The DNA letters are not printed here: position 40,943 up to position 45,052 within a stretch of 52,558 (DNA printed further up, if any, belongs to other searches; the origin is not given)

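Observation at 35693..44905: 3070-aa multi-lectin giant surface protein flanked by tRNA-Gly and tRNA-Thr: candidate host-attachment machine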

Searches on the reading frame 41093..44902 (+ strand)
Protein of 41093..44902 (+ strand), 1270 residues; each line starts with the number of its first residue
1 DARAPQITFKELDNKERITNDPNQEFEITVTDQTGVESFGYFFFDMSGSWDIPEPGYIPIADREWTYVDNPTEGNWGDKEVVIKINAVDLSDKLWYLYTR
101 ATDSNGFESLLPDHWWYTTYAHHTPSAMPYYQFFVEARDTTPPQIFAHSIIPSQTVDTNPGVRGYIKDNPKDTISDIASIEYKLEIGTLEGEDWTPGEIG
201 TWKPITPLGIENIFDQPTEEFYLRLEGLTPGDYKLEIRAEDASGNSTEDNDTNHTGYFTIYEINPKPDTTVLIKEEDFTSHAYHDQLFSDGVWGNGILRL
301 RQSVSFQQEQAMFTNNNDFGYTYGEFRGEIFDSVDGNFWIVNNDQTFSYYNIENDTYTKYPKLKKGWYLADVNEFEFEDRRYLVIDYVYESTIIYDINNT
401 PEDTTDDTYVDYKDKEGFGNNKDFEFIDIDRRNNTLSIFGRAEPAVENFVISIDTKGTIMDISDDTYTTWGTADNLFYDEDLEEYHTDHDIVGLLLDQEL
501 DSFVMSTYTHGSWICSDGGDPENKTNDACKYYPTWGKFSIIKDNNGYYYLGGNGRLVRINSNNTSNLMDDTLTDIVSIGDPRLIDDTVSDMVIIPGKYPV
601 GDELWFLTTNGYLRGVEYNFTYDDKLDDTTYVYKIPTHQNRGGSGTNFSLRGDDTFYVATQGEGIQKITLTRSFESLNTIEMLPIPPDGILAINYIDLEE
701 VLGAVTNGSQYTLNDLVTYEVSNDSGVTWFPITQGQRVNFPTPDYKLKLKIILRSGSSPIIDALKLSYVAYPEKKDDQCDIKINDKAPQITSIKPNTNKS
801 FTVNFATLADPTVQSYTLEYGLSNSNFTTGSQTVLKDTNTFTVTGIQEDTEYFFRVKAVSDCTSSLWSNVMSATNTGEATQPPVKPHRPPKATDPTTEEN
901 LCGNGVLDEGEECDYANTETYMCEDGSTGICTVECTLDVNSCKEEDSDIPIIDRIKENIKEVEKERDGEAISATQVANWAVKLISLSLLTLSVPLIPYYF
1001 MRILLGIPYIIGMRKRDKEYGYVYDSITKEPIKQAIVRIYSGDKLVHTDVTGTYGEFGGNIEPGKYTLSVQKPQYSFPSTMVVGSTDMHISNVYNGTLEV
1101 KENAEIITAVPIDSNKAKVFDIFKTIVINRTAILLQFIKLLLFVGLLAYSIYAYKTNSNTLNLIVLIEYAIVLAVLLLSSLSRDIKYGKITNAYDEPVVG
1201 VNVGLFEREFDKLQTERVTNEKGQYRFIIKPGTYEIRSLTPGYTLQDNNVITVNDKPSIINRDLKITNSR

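Call 47: find_related_loci(query=A3, collection=genome_contigs, flank=6000)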
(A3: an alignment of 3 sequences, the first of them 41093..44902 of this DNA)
Query A3 (1270 aa) in genome_contigs; peptide patterns used: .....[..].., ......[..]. (x = any residue, [..] = any of these).
84 stretches matched a pattern; 1 encode a relative of the query (tblastn E <= 1e-3); 1 distinct loci.
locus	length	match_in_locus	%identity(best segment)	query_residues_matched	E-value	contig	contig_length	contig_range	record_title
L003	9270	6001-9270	84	1-1094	0e+0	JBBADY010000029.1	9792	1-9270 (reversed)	MAG: Candidatus Dojkabacteria bacterium isolate SO_2017_LW2_135 scaffold_14969_c1_LW138R_2017, whole genome shotgun sequ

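Call 48: search_protein_representatives(protein=window:41303-44902:+)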
Query: 1200 residues. Proteins with E-value up to 0.001 (for the whole library): 2960; up to 1e-10: 1677; up to 1e-30: 164. The best 150 are listed.
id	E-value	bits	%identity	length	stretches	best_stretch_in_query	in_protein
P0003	0.0e+00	1990.5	84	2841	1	1-1024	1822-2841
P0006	0.0e+00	1440.7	55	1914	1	1-1196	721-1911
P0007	0.0e+00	1223.0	50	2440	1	1-1197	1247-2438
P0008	0.0e+00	1014.8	48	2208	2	1-875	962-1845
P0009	4.1e-201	687.0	51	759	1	188-876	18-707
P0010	1.3e-185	635.6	38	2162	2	1-702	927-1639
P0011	5.1e-172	590.6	36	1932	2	1-826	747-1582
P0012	5.4e-155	534.2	37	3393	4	41-634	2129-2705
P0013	9.5e-153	526.8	40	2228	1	11-805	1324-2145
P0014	2.6e-148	512.1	36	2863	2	1-712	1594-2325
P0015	1.3e-146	506.5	34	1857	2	1-1168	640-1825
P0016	5.0e-145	501.2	37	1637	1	13-803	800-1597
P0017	2.0e-142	492.5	41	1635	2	3-705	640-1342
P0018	5.2e-131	454.8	33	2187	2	215-1198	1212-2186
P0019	1.5e-125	436.7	39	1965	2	21-706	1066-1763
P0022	1.4e-120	420.3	32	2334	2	1-872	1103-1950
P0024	7.7e-117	407.8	32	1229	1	2-1194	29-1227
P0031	3.2e-64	233.6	29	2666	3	65-819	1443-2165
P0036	1.1e-52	195.3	40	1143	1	819-1175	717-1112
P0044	1.7e-46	174.8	37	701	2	910-1175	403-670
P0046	2.8e-45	170.8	33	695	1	913-1194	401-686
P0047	5.1e-45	169.9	35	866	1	883-1198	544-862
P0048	7.3e-45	169.4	37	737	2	901-1187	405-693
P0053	2.2e-43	164.6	36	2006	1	881-1196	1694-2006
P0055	2.6e-43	164.3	35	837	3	898-1175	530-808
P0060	2.1e-42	161.3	36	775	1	885-1193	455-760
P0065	1.7e-41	158.2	35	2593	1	901-1182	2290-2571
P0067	2.4e-41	157.8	37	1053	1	931-1177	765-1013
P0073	4.9e-40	153.5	28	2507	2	63-791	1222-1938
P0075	1.2e-39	152.2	32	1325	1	904-1175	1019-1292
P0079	2.1e-39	151.4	35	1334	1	883-1193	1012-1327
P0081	2.5e-39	151.1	31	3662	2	904-1194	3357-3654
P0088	1.3e-38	148.7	33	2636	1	908-1195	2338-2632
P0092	2.2e-38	148.0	31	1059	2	891-1178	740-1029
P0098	5.5e-38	146.7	37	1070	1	876-1181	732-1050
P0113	2.2e-35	138.1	33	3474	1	915-1173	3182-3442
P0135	7.5e-34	133.0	35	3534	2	825-1177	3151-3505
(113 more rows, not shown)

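Call 51: list_cluster_members(proteins=[P0006, P0007, P0010, P0012, P0018, P0024, P0031, P0044, P0081, P0113])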
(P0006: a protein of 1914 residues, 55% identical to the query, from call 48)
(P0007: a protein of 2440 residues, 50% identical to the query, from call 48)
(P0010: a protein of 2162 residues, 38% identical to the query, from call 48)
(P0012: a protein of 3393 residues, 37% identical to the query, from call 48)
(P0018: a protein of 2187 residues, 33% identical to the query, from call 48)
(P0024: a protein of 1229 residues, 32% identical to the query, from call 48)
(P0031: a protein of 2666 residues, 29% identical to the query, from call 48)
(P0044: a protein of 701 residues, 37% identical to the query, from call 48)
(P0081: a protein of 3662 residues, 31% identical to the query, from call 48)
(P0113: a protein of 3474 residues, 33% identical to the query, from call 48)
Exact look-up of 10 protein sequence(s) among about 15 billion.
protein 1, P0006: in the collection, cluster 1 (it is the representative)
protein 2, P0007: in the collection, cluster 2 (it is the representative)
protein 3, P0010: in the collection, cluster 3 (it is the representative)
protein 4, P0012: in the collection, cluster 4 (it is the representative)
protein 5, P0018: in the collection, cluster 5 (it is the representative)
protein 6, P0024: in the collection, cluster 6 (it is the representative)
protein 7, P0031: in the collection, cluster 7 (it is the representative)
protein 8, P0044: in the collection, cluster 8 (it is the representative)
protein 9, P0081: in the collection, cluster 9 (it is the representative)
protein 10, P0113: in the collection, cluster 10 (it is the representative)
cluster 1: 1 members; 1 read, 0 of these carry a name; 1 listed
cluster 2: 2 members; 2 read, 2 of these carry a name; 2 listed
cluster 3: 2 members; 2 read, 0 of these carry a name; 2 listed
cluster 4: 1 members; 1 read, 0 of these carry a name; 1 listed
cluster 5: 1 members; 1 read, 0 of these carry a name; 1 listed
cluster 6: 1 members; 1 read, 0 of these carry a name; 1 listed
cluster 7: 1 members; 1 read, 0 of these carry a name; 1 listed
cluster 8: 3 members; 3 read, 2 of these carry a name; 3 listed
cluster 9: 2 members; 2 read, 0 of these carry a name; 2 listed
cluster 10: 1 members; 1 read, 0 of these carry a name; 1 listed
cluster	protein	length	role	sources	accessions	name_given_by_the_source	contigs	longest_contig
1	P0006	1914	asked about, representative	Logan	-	-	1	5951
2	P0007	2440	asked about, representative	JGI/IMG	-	hypothetical protein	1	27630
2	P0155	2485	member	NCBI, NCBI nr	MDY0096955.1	MAG: LamG-like jellyroll fold domain-containing protein, partial [Candidatus ... | LamG-like jellyroll fold domain-containing protein [Candidatus Dojkabacteria bacterium]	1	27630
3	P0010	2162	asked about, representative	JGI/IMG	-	-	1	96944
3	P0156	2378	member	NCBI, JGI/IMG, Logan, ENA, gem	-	-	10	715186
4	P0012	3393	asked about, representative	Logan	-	-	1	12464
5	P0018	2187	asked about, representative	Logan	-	-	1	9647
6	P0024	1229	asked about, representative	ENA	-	-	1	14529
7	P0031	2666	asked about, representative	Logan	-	-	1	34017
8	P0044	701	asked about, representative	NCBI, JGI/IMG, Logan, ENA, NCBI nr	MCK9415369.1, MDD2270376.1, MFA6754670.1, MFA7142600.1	MAG: hypothetical protein PHG60_02240 [Candidatus Dojkabacteria bacterium] | hypothetical protein | hypothetical protein [Candidatus Dojkabacteria bacterium]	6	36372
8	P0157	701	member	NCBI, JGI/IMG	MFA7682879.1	MAG: carboxypeptidase regulatory-like domain-containing protein [Candidatus Dojkabacteria ...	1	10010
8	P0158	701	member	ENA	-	-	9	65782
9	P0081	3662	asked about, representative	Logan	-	-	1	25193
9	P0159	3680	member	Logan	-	-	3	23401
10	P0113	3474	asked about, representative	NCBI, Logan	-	-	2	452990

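Call 59: search_protein_families(library=pfam, alignment_id=A4, max_evalue=0.01)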
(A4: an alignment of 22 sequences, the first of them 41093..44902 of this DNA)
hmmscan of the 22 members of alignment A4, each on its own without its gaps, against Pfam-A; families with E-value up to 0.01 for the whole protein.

A. member 1, window:41093-44902:+ (1270 aa): 7 families
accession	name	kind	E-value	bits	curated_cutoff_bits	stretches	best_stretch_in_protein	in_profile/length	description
PF13620.12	CarboxypepD_reg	-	8.7e-17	61.7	32.3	2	1188-1255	4-71/82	Carboxypeptidase regulatory-like domain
PF00041.27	fn3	-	6e-11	42.8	25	1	787-872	2-82/84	Fibronectin type III domain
PF17210.9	SdrD_B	-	1e-08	35.8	29.7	1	1190-1244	16-71/112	SdrD B-like domain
PF13715.12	CarbopepD_reg_2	-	1.4e-07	31.9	32.2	1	1188-1259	3-71/88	CarboxypepD_reg-like domain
PF07210.18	DUF1416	-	1.6e-06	28.4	23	1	1187-1250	23-83/97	Protein of unknown function (DUF1416)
PF16656.11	Pur_ac_phosph_N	-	0.00042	21.3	30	1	797-874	11-92/93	Purple acid Phosphatase, N-terminal domain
PF25059.1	FN3_DSCAM-DSCAML_C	-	0.0051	17.6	39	0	813-881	20-88/89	DSCAM/DSCAML C-terminal Fn3-like domain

B. families by the number of members that match (of 22 scanned): 36 families (the first 25 are shown)
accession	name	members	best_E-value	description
PF13620.12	CarboxypepD_reg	20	6.5e-20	Carboxypeptidase regulatory-like domain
PF13715.12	CarbopepD_reg_2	16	3.8e-14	CarboxypepD_reg-like domain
PF13385.13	Laminin_G_3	10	1.2e-31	Concanavalin A-like lectin/glucanases superfamily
PF07210.18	DUF1416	9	7.1e-08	Protein of unknown function (DUF1416)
PF00041.27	fn3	6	3.9e-12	Fibronectin type III domain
PF16656.11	Pur_ac_phosph_N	6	7.2e-06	Purple acid Phosphatase, N-terminal domain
PF07495.19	Y_Y_Y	6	0.00014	Y_Y_Y domain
PF17210.9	SdrD_B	5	1.3e-11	SdrD B-like domain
PF17802.7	SpaA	4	8.9e-07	Prealbumin-like fold domain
PF19077.6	Big_13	4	1.6e-05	Bacterial Ig-like domain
PF25059.1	FN3_DSCAM-DSCAML_C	4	0.00016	DSCAM/DSCAML C-terminal Fn3-like domain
PF02210.31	Laminin_G_2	3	1.7e-06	Laminin G domain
PF11974.14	bMG3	3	0.00042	Bacterial alpha-2-macroglobulin MG3 domain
PF07494.17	Reg_prop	2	0.00026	Two component regulator propeller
PF08308.17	PEGA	2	0.0059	PEGA domain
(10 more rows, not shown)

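Call 70: list_cluster_members(proteins=[P0008, P0014, P0022, P0036, P0047, P0053, P0065, P0088, P0135, P0073])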
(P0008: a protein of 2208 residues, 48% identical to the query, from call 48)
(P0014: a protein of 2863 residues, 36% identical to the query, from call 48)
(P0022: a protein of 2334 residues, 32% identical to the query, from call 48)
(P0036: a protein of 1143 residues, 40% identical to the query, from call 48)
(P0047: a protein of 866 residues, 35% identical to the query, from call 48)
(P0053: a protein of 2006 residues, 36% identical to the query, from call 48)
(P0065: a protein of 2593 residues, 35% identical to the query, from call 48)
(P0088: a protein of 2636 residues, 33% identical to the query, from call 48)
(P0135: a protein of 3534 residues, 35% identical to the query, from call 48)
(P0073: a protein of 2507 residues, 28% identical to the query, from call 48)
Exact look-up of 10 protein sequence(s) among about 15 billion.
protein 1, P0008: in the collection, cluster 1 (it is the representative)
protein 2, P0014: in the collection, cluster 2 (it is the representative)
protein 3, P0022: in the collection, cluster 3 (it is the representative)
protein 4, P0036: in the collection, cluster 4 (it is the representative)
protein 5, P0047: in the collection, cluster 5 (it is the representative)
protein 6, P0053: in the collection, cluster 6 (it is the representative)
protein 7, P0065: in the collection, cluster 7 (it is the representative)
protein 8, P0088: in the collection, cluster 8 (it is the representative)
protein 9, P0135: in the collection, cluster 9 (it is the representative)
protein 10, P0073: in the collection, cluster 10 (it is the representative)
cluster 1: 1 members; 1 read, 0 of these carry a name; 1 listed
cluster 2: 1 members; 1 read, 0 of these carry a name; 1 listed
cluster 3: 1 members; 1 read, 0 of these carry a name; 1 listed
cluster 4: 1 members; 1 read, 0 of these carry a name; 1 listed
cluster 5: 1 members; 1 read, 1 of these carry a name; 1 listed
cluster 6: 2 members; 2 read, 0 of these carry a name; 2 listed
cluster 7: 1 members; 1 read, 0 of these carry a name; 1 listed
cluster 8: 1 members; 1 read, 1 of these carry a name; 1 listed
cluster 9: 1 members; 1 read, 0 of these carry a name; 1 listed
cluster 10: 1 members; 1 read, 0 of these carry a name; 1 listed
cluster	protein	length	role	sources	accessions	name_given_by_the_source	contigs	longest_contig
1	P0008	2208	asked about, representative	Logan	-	-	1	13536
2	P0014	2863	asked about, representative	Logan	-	-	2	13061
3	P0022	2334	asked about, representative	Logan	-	-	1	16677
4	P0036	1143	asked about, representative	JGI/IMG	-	-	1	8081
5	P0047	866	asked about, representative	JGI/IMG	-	hypothetical protein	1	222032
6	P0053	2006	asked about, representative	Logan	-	-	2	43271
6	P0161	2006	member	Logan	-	-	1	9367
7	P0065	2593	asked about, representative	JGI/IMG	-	-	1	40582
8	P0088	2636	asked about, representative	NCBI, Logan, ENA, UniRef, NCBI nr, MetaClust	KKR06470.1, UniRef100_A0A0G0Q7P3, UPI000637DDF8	MAG: hypothetical protein UT34_C0001G0511 [candidate division WS6 bacterium ... | Fibronectin type-III domain-containing protein n=1 Tax=candidate division WS6 bacterium ... | status=active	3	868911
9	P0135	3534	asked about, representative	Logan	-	-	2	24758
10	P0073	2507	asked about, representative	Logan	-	-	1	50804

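Call 82: search_dna_similar(query=window:41093-44902:+, collection=phages, mode=protein, max_evalue=0.001, max_rows=10)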
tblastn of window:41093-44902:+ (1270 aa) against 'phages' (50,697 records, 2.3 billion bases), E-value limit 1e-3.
No match.

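Call 98: list_cluster_members(proteins=[P0046, P0048, P0055, P0060, P0067, P0075, P0079, P0092, P0098, P0015])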
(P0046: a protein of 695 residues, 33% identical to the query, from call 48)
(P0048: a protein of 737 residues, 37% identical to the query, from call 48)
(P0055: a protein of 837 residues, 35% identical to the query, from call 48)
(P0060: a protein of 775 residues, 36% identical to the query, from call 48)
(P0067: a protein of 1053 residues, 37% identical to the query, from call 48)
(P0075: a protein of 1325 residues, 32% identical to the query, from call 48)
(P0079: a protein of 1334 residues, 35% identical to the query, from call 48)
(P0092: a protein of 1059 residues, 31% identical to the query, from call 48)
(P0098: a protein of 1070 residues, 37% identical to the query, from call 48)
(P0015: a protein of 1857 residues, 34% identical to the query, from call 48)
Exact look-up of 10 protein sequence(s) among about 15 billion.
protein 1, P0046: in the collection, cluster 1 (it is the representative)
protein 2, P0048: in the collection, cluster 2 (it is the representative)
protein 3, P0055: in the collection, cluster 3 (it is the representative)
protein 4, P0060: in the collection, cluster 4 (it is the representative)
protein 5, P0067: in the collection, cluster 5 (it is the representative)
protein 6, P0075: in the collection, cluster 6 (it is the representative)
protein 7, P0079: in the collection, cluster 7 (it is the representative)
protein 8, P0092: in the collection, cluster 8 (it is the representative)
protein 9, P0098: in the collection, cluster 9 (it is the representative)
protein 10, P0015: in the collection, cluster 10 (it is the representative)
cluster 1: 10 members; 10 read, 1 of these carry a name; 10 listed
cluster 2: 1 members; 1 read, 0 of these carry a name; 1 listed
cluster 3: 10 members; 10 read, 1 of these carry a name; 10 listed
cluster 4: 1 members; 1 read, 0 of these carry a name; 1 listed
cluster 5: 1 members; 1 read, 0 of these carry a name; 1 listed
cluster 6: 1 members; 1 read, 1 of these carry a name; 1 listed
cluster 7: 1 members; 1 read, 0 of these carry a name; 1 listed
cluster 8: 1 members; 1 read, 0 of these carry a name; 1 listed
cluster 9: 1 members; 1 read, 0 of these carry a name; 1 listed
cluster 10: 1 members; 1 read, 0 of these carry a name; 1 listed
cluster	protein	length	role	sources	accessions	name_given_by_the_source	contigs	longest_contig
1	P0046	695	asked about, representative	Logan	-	-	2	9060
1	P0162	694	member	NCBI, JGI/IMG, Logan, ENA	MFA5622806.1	MAG: carboxypeptidase regulatory-like domain-containing protein [Candidatus Dojkabacteria ...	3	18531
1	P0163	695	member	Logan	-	-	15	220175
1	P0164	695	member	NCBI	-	-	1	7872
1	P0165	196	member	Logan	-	-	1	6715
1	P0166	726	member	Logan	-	-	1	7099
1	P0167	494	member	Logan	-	-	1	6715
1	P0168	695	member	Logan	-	-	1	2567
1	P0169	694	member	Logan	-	-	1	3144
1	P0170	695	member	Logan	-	-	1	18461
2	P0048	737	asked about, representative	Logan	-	-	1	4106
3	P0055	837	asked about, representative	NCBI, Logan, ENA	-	-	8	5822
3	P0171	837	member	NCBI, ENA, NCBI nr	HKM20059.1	MAG TPA: carboxypeptidase regulatory-like domain-containing protein [Candidatus ... | carboxypeptidase regulatory-like domain-containing protein [Candidatus Dojkabacteria ...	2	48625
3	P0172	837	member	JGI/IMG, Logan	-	-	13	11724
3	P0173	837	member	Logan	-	-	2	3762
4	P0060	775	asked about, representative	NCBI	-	-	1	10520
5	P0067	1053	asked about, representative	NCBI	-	-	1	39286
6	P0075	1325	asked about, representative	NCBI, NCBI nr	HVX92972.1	MAG TPA: hypothetical protein VHA74_02560, partial [Candidatus Dojkabacteria bacterium] | hypothetical protein [Candidatus Dojkabacteria bacterium]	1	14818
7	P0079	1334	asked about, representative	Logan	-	-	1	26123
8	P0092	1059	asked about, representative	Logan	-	-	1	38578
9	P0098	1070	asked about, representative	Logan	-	-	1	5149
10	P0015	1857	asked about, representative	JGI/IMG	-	-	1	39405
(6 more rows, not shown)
